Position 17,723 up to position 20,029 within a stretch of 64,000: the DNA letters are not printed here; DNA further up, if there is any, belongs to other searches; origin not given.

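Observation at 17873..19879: One ORF fuses a lycopene cyclase (CrtY) domain to a beta-carotene 15,15'-dioxygenase (Blh) domain, directly downstream of an opsin gene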

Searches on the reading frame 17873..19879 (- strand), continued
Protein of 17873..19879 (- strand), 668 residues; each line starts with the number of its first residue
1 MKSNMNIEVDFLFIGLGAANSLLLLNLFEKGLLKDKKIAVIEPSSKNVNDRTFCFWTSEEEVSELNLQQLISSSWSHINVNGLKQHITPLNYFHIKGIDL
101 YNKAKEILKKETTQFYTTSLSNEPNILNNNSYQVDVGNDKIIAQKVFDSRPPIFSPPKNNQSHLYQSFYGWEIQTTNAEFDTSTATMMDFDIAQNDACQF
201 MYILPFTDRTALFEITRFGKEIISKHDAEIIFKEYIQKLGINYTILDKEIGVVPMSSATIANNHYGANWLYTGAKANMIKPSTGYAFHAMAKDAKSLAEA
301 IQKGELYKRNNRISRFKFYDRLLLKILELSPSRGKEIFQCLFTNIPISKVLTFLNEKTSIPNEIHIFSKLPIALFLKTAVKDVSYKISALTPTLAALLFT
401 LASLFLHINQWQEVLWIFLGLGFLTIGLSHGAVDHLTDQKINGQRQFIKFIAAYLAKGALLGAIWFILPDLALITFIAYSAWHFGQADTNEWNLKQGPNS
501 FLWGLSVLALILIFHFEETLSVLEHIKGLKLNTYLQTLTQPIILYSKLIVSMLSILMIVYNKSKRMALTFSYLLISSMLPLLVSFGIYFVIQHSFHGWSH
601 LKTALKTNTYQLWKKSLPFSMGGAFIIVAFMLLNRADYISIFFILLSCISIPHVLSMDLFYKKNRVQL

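Call 50: search_protein_families(library=ncbifam, proteins=[P0225, P0227, P0228, P0231, P0235, P0237, P0240, P0249, P0221, P0234], max_evalue=0.00001)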
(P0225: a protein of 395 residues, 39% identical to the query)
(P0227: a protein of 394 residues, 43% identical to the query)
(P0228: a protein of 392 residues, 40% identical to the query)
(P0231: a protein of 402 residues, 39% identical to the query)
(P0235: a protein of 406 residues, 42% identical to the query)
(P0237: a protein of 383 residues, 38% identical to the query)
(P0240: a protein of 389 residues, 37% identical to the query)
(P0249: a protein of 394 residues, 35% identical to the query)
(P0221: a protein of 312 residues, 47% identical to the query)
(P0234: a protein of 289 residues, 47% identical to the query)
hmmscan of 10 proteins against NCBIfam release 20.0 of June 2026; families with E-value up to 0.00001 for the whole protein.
P0225 (395 aa): 3 families
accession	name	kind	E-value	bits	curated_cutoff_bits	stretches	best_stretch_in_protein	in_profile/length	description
TIGR01790.1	carotene-cycl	subfamily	2.1e-30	106.1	209.5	1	12-381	1-378/387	lycopene cyclase family protein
TIGR01789.1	lycopene_cycl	equivalog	4.5e-18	65.5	215.2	1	12-386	1-369/370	lycopene beta-cyclase CrtY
NF045687.1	LycopCycCtrL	equivalog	9.8e-12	44.5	500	1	39-312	24-303/410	lycopene beta cyclase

P0227 (394 aa): 3 families
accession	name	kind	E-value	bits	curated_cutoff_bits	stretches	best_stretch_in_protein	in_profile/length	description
TIGR01790.1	carotene-cycl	subfamily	4.6e-23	82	209.5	1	18-383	1-379/387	lycopene cyclase family protein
TIGR01789.1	lycopene_cycl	equivalog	1.5e-14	53.9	215.2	1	18-383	1-365/370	lycopene beta-cyclase CrtY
NF045687.1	LycopCycCtrL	equivalog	2.3e-06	26.9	500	1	18-308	3-299/410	lycopene beta cyclase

P0228 (392 aa): 3 families
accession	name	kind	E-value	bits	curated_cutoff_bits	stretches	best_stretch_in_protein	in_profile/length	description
TIGR01790.1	carotene-cycl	subfamily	2.4e-25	89.5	209.5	1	11-300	2-297/387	lycopene cyclase family protein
TIGR01789.1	lycopene_cycl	equivalog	5e-17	62.1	215.2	1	15-297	6-284/370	lycopene beta-cyclase CrtY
NF045687.1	LycopCycCtrL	equivalog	6.3e-08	32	500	1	10-300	3-299/410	lycopene beta cyclase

P0231 (402 aa): 3 families
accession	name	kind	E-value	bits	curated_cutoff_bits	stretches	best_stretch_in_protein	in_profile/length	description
TIGR01790.1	carotene-cycl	subfamily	8.9e-30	104.1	209.5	1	8-341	1-334/387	lycopene cyclase family protein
TIGR01789.1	lycopene_cycl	equivalog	5.3e-16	58.7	215.2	1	8-299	1-288/370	lycopene beta-cyclase CrtY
NF045687.1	LycopCycCtrL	equivalog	6.7e-12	45.1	500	1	7-292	2-293/410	lycopene beta cyclase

P0235 (406 aa): 3 families
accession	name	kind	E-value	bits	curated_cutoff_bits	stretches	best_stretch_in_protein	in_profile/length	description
TIGR01790.1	carotene-cycl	subfamily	2.1e-24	86.4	209.5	1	14-390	1-375/387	lycopene cyclase family protein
TIGR01789.1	lycopene_cycl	equivalog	1.2e-17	64.2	215.2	1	14-388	1-359/370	lycopene beta-cyclase CrtY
NF045687.1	LycopCycCtrL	equivalog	3.2e-07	29.7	500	1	14-324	3-300/410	lycopene beta cyclase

P0237 (383 aa): 3 families
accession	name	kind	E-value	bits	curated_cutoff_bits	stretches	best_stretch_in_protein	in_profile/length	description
TIGR01790.1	carotene-cycl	subfamily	2.2e-26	92.9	209.5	1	10-301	3-295/387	lycopene cyclase family protein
TIGR01789.1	lycopene_cycl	equivalog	3e-20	72.7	215.2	1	10-301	3-285/370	lycopene beta-cyclase CrtY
NF045687.1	LycopCycCtrL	equivalog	5.2e-08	32.3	500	1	10-302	5-298/410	lycopene beta cyclase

P0240 (389 aa): 2 families
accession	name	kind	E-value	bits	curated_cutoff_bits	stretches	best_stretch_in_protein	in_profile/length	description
TIGR01790.1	carotene-cycl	subfamily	2.5e-27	96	209.5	1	14-373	1-375/387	lycopene cyclase family protein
TIGR01789.1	lycopene_cycl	equivalog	6.8e-13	48.5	215.2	1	14-374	1-362/370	lycopene beta-cyclase CrtY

P0249 (394 aa): 3 families
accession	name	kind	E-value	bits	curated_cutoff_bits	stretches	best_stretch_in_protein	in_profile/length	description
TIGR01790.1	carotene-cycl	subfamily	3.6e-25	88.9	209.5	1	6-369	1-374/387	lycopene cyclase family protein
TIGR01789.1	lycopene_cycl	equivalog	6.6e-15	55.1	215.2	1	6-299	1-283/370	lycopene beta-cyclase CrtY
NF045687.1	LycopCycCtrL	equivalog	7.4e-12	44.9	500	1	5-304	2-300/410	lycopene beta cyclase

P0221 (312 aa): 1 family
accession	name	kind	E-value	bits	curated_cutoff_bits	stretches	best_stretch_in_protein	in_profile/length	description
TIGR03753.1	blh_monoox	subfamily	4.7e-39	134.5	95.25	1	63-300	2-257/260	beta-carotene 15,15'-dioxygenase, Brp/Blh family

P0234 (289 aa): 1 family
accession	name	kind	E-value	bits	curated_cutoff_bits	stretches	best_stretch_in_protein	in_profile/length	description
TIGR03753.1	blh_monoox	subfamily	4e-33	115.1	95.25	1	44-280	3-257/260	beta-carotene 15,15'-dioxygenase, Brp/Blh family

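Call 51: find_encoding_contigs(protein=P0102, flank=10000, max_places=2)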
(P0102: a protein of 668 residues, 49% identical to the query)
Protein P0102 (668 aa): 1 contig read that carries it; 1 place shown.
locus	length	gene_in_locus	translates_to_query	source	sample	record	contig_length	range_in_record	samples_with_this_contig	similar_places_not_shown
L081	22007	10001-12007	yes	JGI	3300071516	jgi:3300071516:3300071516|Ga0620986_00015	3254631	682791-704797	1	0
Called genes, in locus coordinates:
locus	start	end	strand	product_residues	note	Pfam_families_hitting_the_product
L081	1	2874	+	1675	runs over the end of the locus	PF01364:Peptidase_C25, PF15711:ILEI (weak)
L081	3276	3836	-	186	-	PF08207:EFP_N, PF01132:EFP, PF09285:Elong-fact-P_C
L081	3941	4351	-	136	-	PF01042:Ribonuc_L-PSP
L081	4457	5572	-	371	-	PF14289:DUF4369, PF00085:Thioredoxin, PF00578:AhpC-TSA, PF08534:Redoxin, PF13098:Thioredoxin_2, PF13905:Thioredoxin_8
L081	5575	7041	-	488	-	PF02934:GatB_N, PF02637:GatB_Yqey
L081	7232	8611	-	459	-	PF13638:PIN_4, PF13604:AAA_30 (faint), PF02562:PhoH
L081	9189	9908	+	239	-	PF01036:Bac_rhodopsin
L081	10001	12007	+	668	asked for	PF05834:Lycopene_cycl, PF15461:BCD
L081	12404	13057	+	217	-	PF00535:Glycos_transf_2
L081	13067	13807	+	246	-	-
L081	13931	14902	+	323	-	PF08885:GSCFA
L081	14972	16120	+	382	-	PF05496:RuvB_N (faint), PF13177:DNA_pol3_delta2, PF13401:AAA_22, PF00004:AAA, PF07728:AAA_5 (weak), PF22608:DNAX_ATPase_lid, PF12169:DNA_pol3_gamma3, PF21694:DNA_pol3_delta_C (weak), +1 more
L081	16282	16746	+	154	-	PF28557:DUF8439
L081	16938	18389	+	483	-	PF19295:SufBD_N, PF01458:SUFBD_core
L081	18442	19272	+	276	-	PF02463:SMC_N (faint), PF00005:ABC_tran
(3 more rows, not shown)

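Call 52: find_encoding_contigs(protein=P0092, flank=10000, max_places=1)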
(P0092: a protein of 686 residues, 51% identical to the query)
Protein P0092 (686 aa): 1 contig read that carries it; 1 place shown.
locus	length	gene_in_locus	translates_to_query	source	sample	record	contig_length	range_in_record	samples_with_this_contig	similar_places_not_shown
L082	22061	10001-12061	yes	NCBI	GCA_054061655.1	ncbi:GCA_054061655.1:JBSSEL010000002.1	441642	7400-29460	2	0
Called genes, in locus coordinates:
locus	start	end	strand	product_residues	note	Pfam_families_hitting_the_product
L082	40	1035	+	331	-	PF00389:2-Hacid_dh, PF02826:2-Hacid_dh_C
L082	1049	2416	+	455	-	PF04055:Radical_SAM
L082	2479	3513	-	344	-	PF14870:PSII_BNR, PF02012:BNR (faint), PF15902:Sortilin-Vps10 (weak)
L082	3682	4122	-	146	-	PF01243:PNPOx_N (weak), PF12900:Pyridox_ox_2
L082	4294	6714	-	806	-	PF00676:E1_dh, PF02779:Transket_pyr, PF02780:Transketolase_C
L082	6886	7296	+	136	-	PF07610:DUF1573, PF22544:HYDIN_VesB_CFA65-like_Ig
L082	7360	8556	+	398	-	PF00155:Aminotran_1_2, PF01041:DegT_DnrJ_EryC1 (weak)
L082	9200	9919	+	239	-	PF01036:Bac_rhodopsin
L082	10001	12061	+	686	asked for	PF05834:Lycopene_cycl, PF15461:BCD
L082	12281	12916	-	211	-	PF00881:Nitroreductase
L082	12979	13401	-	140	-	PF02566:OsmC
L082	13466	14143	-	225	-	PF01965:DJ-1_PfpI, PF17124:ThiJ_like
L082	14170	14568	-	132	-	-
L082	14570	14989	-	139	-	PF22381:Staph_reg_Sar_Rot, PF01978:TrmB (weak), PF01047:MarR, PF03965:Penicillinase_R (faint), PF12802:MarR_2, PF13463:HTH_27, PF01638:HxlR (weak), PF13601:HTH_34 (weak)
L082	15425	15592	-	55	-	-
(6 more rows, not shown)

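Call 55: search_protein_families(library=pfam, proteins=[L054:8993-9916:+, L054:7338-8705:+, L054:11926-13629:-, L073:8863-9927:+, L073:7798-8811:+, L044:12049-13179:+, L044:7753-9927:-, L043:7587-9758:-, L043:12026-13225:-, L030:7059-9347:+], max_evalue=0.0001)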
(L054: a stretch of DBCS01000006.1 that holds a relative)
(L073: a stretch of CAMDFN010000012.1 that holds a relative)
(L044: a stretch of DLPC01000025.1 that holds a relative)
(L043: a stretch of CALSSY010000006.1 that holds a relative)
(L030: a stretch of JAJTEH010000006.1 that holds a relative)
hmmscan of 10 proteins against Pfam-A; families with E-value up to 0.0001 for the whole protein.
L054:8993-9916:+ (307 aa): 0 families

L054:7338-8705:+ (455 aa): 2 families
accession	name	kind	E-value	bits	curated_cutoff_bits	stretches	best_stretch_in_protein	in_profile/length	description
PF02601.20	Exonuc_VII_L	-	1.3e-55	189.5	35.9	1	136-420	2-284/315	Exonuclease VII, large subunit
PF13742.12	tRNA_anti_2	-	2e-13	50.8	27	1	5-110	1-94/95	OB-fold nucleic acid binding domain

L054:11926-13629:- (567 aa): 3 families
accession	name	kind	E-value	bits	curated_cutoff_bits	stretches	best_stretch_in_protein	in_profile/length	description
PF19408.5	PKD_6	-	2.8e-17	63.3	25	1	256-336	2-82/82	PKD-like domain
PF03351.22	DOMON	-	2.3e-12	47.6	32.7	1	42-148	11-123/124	DOMON domain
PF19081.6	Ig_7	-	4.6e-08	33.7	27.3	1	180-253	1-83/84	Ig-like domain CHU_C associated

L073:8863-9927:+ (354 aa): 2 families
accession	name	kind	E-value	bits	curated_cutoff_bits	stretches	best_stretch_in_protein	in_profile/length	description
PF13455.12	MUG113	-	9.2e-08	33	22.3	1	25-95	1-71/73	Meiotically up-regulated gene 113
PF10544.15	T5orf172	-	1.1e-06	29.6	20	1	7-95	2-98/101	T5orf172 domain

L073:7798-8811:+ (337 aa): 0 families

L044:12049-13179:+ (376 aa): 0 families

L044:7753-9927:- (724 aa): 2 families
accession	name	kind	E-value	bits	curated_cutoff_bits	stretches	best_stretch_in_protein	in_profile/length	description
PF13385.13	Laminin_G_3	-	4.8e-24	85.7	27.6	1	85-236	2-151/151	Concanavalin A-like lectin/glucanases superfamily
PF18962.6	Por_Secre_tail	-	1.6e-08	35.2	27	1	655-717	1-66/75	Secretion system C-terminal sorting domain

L043:7587-9758:- (723 aa): 1 family
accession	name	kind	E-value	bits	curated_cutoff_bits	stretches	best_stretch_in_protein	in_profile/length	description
PF18962.6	Por_Secre_tail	-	5.3e-11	43.1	27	1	649-720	1-75/75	Secretion system C-terminal sorting domain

L043:12026-13225:- (399 aa): 4 families
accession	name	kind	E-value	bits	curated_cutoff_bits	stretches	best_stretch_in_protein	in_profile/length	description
PF20434.5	BD-FAE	-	8.3e-23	81.5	26.8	1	53-190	1-125/215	BD-FAE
PF07859.19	Abhydrolase_3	-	1.5e-10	41.6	25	1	69-181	1-99/210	alpha/beta hydrolase fold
PF00135.34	COesterase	-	3.6e-10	39.8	27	1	53-191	88-218/515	Carboxylesterase family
PF18962.6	Por_Secre_tail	-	1.7e-08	35.1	27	1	330-398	1-75/75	Secretion system C-terminal sorting domain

L030:7059-9347:+ (762 aa): 4 families
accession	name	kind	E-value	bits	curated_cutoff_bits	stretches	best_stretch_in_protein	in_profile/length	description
PF07715.20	Plug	-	2e-20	73.7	23.9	1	124-229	2-106/107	TonB-dependent Receptor Plug Domain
PF00593.30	TonB_dep_Rec_b-barrel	-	1e-19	72.2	27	1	277-698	17-436/436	TonB dependent receptor-like, beta-barrel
PF13715.12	CarbopepD_reg_2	-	6.9e-18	64.9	32.2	1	30-115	1-88/88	CarboxypepD_reg-like domain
PF13620.12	CarboxypepD_reg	-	1.1e-11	45.3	32.3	1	29-103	1-81/82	Carboxypeptidase regulatory-like domain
